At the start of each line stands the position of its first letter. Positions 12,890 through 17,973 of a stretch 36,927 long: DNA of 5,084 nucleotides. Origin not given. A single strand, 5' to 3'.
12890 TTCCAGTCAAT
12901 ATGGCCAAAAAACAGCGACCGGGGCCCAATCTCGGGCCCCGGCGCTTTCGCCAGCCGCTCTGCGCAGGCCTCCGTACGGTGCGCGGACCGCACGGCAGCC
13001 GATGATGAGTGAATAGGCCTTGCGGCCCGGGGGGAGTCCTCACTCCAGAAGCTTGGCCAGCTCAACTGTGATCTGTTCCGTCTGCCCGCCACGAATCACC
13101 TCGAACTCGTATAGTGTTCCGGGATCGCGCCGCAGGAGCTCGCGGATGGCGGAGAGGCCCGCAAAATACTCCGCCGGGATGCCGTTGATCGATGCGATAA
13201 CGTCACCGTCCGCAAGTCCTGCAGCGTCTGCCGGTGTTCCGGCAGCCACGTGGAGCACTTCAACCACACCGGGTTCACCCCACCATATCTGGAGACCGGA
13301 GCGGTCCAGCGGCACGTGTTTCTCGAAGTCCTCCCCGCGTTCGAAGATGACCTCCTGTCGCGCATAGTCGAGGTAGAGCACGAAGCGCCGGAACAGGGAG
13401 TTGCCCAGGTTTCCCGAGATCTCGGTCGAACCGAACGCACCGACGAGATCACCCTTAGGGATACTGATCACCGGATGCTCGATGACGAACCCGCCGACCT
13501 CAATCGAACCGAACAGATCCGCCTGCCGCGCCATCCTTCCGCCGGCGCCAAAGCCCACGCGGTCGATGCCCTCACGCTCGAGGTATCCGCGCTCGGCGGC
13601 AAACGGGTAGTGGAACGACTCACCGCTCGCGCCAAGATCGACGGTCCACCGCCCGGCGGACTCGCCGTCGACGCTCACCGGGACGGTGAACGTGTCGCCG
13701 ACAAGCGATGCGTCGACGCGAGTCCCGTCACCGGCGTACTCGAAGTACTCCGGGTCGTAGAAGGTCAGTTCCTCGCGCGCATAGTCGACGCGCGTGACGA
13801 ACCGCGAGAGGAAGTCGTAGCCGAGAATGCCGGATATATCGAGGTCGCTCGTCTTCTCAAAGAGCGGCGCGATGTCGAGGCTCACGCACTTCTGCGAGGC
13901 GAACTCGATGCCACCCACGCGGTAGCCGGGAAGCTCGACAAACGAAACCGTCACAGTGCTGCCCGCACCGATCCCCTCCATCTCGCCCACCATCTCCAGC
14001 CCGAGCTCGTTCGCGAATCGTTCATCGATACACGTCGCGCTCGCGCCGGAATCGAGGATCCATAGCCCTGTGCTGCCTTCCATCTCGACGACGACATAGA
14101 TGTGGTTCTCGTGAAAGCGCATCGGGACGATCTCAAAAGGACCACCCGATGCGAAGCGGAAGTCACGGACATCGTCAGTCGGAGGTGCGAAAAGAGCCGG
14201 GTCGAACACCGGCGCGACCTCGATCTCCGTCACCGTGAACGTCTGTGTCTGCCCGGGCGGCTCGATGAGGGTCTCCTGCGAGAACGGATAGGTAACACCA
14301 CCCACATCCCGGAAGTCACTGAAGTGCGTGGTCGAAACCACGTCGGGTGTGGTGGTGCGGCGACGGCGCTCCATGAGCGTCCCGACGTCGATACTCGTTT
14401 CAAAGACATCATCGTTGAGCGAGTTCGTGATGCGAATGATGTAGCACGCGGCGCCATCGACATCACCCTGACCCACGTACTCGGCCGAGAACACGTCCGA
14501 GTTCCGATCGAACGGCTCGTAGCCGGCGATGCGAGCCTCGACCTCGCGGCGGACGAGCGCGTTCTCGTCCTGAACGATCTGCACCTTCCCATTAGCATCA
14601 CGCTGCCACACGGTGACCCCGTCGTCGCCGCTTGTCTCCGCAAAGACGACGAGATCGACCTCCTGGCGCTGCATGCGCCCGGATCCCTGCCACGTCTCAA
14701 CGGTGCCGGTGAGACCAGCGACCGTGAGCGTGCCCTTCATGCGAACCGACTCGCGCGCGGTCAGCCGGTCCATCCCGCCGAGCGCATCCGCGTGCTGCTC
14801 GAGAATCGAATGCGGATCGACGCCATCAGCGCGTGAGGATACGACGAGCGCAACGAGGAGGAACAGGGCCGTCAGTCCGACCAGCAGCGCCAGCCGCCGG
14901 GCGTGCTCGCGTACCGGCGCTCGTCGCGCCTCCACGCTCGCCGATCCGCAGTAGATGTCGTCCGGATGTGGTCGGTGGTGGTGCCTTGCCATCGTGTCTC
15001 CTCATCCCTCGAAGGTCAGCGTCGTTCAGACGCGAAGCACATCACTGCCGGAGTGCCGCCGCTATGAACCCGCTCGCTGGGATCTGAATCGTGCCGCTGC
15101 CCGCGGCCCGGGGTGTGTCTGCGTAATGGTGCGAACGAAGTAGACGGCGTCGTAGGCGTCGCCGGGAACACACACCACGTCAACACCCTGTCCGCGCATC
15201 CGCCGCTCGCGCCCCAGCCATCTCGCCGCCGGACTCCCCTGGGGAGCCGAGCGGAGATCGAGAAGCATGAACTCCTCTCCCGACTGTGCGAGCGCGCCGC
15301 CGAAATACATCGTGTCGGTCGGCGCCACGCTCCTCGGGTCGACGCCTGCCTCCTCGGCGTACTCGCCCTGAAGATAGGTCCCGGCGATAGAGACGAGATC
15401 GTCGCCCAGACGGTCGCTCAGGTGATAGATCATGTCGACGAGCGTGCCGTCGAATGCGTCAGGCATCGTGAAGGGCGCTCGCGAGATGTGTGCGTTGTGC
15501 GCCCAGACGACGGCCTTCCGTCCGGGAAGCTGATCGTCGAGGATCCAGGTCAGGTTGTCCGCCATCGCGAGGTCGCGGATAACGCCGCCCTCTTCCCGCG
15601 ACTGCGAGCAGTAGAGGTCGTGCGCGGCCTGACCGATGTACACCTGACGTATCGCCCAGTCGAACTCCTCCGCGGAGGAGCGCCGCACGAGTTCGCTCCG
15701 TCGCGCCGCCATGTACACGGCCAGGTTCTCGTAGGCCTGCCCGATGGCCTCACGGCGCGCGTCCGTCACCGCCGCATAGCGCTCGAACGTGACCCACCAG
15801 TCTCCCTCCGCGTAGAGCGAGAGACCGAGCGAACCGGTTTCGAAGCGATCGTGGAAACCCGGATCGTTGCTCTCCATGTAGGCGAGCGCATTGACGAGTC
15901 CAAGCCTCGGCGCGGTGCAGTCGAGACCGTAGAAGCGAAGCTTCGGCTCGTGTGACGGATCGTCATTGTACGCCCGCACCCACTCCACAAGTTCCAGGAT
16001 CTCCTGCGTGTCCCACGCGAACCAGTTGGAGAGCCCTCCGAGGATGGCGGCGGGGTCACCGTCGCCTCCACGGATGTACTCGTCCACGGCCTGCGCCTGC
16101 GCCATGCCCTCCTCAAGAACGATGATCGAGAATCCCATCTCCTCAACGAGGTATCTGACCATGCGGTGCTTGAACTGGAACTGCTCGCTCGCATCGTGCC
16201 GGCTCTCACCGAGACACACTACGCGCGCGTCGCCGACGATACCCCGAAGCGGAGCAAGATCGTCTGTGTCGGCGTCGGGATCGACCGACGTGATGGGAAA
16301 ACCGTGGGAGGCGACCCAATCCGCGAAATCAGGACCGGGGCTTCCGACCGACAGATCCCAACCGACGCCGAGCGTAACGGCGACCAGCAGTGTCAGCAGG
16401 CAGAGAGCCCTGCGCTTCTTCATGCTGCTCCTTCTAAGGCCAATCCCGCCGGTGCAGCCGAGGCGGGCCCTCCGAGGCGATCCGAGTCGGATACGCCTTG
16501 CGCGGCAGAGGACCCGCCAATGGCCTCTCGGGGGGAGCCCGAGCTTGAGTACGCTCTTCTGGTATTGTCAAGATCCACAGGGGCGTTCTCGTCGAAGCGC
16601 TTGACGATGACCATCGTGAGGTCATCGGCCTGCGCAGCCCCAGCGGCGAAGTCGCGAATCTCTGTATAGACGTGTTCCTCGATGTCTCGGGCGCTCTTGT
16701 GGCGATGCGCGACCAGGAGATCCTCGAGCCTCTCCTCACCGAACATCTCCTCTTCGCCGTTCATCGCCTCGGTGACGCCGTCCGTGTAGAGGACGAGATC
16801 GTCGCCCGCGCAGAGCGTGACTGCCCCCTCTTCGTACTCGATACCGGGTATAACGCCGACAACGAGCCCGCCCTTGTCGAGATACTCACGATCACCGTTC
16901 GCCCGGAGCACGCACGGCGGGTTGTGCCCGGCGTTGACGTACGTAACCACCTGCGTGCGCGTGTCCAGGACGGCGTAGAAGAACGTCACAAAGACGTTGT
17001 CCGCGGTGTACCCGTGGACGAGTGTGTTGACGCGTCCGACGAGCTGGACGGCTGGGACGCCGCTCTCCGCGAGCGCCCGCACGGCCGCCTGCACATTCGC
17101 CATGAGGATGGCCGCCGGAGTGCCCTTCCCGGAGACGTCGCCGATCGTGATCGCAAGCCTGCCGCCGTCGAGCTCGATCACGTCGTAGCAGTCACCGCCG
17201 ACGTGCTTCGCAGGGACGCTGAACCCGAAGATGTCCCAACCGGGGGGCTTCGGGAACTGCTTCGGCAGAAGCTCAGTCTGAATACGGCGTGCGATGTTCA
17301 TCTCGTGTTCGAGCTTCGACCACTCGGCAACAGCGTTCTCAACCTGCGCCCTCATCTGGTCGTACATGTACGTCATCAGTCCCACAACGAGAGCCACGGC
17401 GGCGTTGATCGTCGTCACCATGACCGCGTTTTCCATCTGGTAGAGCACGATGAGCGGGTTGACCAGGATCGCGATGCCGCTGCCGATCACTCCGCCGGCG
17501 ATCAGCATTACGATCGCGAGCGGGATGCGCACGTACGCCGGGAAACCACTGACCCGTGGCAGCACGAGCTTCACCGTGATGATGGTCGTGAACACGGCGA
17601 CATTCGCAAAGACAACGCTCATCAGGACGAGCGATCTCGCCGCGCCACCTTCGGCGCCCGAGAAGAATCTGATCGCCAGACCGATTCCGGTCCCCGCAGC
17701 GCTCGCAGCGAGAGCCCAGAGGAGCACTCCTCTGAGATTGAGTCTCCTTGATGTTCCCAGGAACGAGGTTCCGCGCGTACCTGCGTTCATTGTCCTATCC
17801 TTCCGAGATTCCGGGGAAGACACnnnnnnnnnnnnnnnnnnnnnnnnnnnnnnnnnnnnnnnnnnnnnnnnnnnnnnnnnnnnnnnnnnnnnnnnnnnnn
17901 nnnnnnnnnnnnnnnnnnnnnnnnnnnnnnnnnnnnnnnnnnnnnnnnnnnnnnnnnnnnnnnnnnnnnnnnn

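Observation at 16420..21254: One 4-TM sensor module is wired to two different outputs (a LytS-type kinase and a PP2C phosphatase) in the same locus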

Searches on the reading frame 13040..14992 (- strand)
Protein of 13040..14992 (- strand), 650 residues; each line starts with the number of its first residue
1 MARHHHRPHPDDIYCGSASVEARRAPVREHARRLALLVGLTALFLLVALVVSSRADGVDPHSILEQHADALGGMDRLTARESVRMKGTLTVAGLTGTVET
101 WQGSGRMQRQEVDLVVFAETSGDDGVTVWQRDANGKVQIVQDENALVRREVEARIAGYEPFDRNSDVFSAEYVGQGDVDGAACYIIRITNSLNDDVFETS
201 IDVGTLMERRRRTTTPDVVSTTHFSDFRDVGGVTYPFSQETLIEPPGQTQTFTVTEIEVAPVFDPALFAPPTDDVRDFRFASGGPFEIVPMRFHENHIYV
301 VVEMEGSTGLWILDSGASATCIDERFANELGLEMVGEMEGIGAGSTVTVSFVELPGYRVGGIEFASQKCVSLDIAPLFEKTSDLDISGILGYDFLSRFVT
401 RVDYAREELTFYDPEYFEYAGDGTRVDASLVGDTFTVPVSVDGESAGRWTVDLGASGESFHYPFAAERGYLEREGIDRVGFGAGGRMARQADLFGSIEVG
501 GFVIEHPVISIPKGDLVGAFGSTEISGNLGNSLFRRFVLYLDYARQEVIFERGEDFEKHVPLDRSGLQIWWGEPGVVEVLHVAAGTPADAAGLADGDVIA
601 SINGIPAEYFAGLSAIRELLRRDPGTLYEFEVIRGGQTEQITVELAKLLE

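Call 4: search_protein_families(library=pfam, proteins=[window:13040-14992:-], max_evalue=0.01)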
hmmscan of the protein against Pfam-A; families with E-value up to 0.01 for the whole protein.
window:13040-14992:- (650 aa): 6 families
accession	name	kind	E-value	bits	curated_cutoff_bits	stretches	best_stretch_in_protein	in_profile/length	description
PF13650.11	Asp_protease_2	-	2.2e-18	67.2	24.3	2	301-394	2-90/90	Aspartyl protease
PF13180.12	PDZ_2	-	4e-09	37.1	27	1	576-645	13-80/80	PDZ domain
PF13975.11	gag-asp_proteas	-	1.1e-08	36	28.2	1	302-397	3-92/92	gag-polyprotein putative aspartyl protease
PF17820.7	PDZ_6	-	1.1e-07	31.9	27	1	579-633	2-53/54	PDZ domain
PF00595.29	PDZ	-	0.00012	22.8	23.2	1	576-617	26-67/81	PDZ domain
PF04788.19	DUF620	-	0.0024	17.7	22.5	1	92-191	29-124/243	Protein of unknown function (DUF620)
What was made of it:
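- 13040..16423 (-): Genes downstream of the phosphatase: an erythromycin-esterase-family protein (15062-16423) and an aspartyl-protease plus PDZ protein (13040-14992). They are probably co-transcribed with the phosphatase gene. Pfam (call 4).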

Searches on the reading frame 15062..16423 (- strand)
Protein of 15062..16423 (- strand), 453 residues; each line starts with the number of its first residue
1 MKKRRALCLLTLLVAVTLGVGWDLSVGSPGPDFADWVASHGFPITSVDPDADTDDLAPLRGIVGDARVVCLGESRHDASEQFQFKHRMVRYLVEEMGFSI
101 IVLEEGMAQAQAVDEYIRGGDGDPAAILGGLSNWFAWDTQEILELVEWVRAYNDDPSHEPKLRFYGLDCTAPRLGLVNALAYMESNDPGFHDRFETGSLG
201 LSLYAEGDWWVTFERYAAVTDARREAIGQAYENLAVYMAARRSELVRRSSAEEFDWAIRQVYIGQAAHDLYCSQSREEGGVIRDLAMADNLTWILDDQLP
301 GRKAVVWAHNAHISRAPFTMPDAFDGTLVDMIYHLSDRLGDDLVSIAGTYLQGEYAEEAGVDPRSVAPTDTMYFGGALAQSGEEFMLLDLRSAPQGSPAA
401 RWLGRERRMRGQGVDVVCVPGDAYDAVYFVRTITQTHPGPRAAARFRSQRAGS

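Call 4: search_protein_families(library=pfam, proteins=[window:15062-16423:-], max_evalue=0.01)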
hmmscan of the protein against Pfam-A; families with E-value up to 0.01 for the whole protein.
window:15062-16423:- (453 aa): 1 family
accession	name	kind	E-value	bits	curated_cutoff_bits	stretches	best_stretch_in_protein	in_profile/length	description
PF05139.19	Erythro_esteras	-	2.6e-54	185.7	26.4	1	93-432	1-357/358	Erythromycin esterase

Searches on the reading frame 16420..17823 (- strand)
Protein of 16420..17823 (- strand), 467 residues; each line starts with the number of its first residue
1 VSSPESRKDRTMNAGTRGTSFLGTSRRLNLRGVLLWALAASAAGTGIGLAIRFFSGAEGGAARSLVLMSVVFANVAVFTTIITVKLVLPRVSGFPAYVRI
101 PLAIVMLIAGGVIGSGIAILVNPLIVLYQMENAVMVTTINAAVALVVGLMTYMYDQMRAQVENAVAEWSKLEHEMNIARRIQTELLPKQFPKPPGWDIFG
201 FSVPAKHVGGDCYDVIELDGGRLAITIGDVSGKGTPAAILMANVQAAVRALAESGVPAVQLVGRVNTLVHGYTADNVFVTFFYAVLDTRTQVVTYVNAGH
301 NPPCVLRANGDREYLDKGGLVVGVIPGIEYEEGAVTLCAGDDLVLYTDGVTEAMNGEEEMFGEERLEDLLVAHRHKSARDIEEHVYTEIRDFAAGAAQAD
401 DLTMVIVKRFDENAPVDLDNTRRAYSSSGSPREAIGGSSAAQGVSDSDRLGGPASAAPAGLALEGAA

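Call 4: search_protein_families(library=pfam, proteins=[window:16420-17823:-], max_evalue=0.01)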
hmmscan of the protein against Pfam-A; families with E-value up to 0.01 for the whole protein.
window:16420-17823:- (467 aa): 1 family
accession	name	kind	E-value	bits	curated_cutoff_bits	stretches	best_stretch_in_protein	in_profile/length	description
PF07228.17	SpoIIE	-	3.2e-53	181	25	1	219-409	1-191/192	Stage II sporulation protein E (SpoIIE)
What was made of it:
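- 16420..17790 (-): TM4-phosphatase (456 aa from the ATG at 17790; the mechanical ORF starts at the GTG at 17823): 4-TM module, a 24-residue helical linker, then a SpoIIE/RsbU-type PPM phosphatase domain. Pfam PF07228 at 3.2e-53 covering the full model (call 4).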

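Call 7: search_protein_families(library=ncbifam, proteins=[window:16420-17823:-], max_evalue=1)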
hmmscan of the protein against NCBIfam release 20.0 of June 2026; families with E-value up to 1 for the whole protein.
window:16420-17823:- (467 aa): 5 families
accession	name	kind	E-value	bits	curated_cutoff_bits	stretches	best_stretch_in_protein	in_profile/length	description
TIGR02865.1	spore_II_E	equivalog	7.8e-17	60.6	490.8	1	206-408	564-762/764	stage II sporulation protein E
NF045505.1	RR_RssB_Pseudo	equivalog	3.8e-16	59.1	700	1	154-369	135-357/394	two-component system response regulator RssB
NF038263.1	prot_phos_SiaA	equivalog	1.5e-08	33.7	700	1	166-406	406-654/658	biofilm regulation protein phosphatase SiaA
TIGR04400.1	RK_trnsloc_Pase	equivalog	0.0028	16.8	200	1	166-381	120-331/358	Arg-Lys translocation region protein phosphatase RktP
TIGR03011.1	sulf_tusB_dsrH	equivalog_domain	0.046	13.9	49.2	1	337-389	21-74/95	sulfurtransferase complex subunit TusB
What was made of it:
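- Closest known: Membrane-bound SpoIIE-family phosphatases. Same: The weak NCBIfam similarities are to SpoIIE, RssB and SiaA (call 7).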

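Call 77: search_protein_families(library=padloc, proteins=[window:16420-17823:-], max_evalue=0.001)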
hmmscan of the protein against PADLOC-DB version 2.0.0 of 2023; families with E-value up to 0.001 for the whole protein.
window:16420-17823:- (467 aa): 0 families
